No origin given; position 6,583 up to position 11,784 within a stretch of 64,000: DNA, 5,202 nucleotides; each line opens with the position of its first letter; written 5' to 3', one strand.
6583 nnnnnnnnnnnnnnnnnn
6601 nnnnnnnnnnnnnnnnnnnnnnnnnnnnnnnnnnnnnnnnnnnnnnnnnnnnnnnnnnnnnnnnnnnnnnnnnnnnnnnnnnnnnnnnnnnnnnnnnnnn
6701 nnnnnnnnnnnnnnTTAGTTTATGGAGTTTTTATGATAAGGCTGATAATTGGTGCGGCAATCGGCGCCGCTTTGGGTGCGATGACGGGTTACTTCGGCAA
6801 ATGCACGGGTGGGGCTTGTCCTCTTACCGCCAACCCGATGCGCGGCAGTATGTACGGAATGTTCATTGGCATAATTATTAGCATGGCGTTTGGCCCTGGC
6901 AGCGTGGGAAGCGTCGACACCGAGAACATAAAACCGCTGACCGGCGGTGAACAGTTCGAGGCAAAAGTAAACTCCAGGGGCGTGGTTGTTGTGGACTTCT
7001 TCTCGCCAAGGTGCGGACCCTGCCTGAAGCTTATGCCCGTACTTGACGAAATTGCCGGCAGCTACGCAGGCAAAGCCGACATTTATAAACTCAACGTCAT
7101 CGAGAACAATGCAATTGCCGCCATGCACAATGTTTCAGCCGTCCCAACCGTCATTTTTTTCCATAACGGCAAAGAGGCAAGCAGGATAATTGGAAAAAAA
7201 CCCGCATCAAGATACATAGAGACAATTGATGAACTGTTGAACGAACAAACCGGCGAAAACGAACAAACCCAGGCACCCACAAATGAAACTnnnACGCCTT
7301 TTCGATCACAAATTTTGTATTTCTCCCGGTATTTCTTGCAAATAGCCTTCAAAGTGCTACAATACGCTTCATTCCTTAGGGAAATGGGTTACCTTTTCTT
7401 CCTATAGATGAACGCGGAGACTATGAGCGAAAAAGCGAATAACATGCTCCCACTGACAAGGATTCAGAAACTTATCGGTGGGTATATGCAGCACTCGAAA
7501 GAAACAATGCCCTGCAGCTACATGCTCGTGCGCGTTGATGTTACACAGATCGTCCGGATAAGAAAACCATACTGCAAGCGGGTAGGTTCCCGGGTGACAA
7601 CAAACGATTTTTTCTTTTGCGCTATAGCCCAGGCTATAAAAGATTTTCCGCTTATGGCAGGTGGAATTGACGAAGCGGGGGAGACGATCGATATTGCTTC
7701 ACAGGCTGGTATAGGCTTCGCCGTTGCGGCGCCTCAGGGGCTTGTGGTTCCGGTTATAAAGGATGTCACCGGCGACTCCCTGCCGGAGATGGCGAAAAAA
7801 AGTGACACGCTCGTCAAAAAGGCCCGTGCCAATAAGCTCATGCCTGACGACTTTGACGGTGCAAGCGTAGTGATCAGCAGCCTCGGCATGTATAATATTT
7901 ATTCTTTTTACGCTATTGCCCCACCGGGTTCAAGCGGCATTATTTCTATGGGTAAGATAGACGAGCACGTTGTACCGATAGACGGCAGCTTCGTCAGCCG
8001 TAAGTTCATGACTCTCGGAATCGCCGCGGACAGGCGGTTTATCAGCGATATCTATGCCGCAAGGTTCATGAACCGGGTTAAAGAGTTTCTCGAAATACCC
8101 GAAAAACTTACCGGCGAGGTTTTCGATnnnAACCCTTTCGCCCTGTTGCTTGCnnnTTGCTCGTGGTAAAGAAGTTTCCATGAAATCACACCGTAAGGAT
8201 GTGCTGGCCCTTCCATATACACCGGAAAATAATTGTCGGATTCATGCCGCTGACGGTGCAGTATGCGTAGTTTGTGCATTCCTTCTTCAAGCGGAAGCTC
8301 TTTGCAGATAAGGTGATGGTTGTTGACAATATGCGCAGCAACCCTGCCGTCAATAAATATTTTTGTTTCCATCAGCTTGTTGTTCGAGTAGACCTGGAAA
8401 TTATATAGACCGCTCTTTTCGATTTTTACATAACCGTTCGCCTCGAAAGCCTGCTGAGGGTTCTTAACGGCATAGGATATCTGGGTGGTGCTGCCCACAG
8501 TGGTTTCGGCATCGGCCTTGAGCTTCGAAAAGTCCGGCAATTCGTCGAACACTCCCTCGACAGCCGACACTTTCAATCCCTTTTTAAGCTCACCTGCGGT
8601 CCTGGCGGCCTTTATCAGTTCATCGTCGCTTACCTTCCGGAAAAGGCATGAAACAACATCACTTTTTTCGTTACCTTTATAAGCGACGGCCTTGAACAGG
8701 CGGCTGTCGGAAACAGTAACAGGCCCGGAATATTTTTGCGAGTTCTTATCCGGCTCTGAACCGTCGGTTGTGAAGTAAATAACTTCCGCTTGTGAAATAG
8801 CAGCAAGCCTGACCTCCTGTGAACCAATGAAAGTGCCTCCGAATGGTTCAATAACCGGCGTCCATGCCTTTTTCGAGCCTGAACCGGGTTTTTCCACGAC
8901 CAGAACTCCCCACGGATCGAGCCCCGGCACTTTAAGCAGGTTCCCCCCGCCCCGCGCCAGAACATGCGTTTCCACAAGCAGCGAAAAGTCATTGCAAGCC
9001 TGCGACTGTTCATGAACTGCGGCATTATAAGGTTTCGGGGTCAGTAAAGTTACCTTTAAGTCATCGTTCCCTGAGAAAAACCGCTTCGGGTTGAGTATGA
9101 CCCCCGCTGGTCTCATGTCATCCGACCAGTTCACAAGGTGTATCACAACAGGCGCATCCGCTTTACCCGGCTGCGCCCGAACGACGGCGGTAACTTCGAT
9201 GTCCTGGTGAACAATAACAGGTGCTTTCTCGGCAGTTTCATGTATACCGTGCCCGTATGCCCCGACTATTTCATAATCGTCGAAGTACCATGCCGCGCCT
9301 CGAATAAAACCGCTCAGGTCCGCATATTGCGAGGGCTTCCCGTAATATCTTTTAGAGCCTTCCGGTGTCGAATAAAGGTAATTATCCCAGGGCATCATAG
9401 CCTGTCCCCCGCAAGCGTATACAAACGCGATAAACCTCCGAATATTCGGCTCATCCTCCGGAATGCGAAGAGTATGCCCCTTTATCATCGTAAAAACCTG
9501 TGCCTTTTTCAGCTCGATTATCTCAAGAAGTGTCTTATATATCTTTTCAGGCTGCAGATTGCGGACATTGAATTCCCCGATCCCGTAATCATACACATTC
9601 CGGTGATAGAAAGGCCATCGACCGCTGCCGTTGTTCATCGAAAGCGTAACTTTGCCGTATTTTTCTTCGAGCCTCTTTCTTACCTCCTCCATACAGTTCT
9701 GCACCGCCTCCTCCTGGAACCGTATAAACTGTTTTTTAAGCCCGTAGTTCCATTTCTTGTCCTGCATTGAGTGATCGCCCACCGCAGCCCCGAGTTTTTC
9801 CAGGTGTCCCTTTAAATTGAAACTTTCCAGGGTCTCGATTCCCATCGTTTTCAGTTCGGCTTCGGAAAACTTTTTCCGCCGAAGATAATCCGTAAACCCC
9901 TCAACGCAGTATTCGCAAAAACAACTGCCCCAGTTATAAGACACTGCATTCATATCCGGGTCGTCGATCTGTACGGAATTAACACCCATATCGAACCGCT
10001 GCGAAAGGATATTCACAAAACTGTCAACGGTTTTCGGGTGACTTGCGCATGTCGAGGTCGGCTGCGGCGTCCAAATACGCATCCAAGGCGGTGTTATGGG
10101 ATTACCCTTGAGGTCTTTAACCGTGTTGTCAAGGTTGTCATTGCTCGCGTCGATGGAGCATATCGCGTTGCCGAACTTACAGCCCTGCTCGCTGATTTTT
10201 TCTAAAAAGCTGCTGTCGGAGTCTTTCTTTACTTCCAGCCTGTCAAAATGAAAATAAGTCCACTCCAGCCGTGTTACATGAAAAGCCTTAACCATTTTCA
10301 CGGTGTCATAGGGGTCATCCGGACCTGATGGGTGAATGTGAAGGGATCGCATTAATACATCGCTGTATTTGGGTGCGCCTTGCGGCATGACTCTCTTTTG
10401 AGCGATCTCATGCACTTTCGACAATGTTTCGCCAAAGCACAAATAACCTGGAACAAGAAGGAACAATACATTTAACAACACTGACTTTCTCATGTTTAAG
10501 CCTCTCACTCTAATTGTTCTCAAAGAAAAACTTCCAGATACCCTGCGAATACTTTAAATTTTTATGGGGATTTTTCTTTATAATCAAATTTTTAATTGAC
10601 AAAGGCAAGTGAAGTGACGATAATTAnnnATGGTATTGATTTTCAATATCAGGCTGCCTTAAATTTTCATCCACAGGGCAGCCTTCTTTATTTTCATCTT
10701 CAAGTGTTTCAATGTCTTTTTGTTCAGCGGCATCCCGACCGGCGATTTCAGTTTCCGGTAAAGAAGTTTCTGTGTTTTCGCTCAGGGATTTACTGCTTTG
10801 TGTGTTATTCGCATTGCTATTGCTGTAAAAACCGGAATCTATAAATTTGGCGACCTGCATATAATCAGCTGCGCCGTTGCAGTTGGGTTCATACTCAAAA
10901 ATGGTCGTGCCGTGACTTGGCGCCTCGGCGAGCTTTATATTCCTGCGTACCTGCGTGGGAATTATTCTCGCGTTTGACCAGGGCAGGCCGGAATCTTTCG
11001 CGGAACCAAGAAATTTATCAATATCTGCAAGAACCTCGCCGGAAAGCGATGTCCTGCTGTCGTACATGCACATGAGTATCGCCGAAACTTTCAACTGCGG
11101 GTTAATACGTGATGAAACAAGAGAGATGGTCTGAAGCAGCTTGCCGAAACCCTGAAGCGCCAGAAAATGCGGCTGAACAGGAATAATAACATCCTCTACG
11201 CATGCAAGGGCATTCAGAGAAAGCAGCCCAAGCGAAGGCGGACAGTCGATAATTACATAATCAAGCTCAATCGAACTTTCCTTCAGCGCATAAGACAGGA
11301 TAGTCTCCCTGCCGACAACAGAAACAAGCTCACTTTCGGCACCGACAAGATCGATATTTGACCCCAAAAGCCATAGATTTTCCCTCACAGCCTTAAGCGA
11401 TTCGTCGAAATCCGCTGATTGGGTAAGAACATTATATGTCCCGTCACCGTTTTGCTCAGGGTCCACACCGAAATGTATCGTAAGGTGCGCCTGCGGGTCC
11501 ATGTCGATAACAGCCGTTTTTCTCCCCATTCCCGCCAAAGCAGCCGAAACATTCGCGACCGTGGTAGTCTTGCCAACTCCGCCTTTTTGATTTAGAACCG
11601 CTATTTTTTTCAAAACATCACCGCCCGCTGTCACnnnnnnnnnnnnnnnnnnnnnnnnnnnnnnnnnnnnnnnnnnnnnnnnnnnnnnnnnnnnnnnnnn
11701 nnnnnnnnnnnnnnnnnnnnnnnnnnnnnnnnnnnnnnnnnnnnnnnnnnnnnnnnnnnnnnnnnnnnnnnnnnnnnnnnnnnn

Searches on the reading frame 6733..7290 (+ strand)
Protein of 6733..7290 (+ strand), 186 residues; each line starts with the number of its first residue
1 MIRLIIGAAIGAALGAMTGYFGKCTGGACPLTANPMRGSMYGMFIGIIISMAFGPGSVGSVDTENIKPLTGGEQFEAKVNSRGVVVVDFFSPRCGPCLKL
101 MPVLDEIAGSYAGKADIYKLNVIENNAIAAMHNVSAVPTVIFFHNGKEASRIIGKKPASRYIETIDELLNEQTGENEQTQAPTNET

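Call 15: search_protein_families(library=pfam, proteins=[window:6733-7290:+], max_evalue=0.00001)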
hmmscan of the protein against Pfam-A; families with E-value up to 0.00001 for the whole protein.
window:6733-7290:+ (186 aa): 2 families
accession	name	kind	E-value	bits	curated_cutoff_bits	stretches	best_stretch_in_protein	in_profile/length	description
PF00085.26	Thioredoxin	-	1.1e-21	77.2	23.5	1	72-166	7-102/103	Thioredoxin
PF19628.4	DUF6132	-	7.2e-15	54.8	23.2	1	2-51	6-55/60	Family of unknown function (DUF6132)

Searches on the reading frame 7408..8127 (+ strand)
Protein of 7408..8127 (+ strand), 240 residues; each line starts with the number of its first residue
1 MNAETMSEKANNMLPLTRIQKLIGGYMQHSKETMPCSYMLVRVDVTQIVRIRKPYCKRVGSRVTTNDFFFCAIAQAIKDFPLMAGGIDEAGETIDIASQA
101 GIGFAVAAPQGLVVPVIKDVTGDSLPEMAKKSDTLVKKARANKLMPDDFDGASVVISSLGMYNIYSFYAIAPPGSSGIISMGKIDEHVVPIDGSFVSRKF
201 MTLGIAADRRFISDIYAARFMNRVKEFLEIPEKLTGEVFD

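Call 15: search_protein_families(library=pfam, proteins=[window:7408-8127:+], max_evalue=0.00001)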
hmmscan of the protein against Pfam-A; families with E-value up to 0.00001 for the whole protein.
window:7408-8127:+ (240 aa): 1 family
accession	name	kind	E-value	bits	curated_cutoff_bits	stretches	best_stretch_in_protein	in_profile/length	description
PF00198.28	2-oxoacid_dh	-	2.2e-55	188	23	1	10-234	3-230/232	2-oxoacid dehydrogenases acyltransferase (catalytic domain)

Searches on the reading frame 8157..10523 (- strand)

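Call 15: search_protein_families(library=pfam, proteins=[window:8157-10523:-], max_evalue=0.00001)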
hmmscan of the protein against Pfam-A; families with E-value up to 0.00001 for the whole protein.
window:8157-10523:- (789 aa): 2 families
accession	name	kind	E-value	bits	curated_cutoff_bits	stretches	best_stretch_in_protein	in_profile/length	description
PF13290.12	CHB_HEX_C_1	-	2.4e-15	56.6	22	1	562-624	3-66/67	Chitobiase/beta-hexosaminidase C-terminal domain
PF13287.12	Fn3_assoc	-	2.1e-13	50.6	23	1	578-626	8-57/59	Fn3 associated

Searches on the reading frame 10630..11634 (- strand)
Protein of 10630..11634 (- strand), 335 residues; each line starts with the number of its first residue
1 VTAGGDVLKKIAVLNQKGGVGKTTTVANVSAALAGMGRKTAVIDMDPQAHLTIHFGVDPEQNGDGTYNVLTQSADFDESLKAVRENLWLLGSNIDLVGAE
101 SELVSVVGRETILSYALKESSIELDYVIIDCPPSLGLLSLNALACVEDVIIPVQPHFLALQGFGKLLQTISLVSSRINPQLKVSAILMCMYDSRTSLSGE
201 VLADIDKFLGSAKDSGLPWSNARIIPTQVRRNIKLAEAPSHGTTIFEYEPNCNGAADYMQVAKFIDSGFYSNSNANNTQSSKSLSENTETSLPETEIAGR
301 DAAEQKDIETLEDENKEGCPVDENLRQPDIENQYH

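Call 15: search_protein_families(library=pfam, proteins=[window:10630-11634:-], max_evalue=0.00001)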
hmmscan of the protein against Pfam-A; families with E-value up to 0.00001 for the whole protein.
window:10630-11634:- (335 aa): 7 families
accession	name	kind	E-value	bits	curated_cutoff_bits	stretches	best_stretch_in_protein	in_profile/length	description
PF13614.12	AAA_31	-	3.6e-51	174.1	27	1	9-183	2-177/177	AAA domain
PF01656.29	CbiA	-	4.4e-18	65.9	25.4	1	11-244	1-124/125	CobQ/CobB/MinD/ParA nucleotide binding domain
PF06564.18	CBP_BcsQ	-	4e-12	46.6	21.3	1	10-147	3-139/234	Cellulose biosynthesis protein BcsQ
PF10609.15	ParA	-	2.8e-11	43.7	27.1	1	7-46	2-41/246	NUBPL iron-transfer P-loop NTPase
PF09140.17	MipZ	-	7e-09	35.8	20.7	0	11-49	3-41/262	ATPase MipZ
PF00142.24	Fer4_NifH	-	1.2e-08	35.2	25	1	10-52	2-43/271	4Fe-4S iron sulfur cluster binding proteins, NifH/frxC family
PF02374.21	ArsA_ATPase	-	1e-06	28.7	24.3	1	11-88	3-63/305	Anion-transporting ATPase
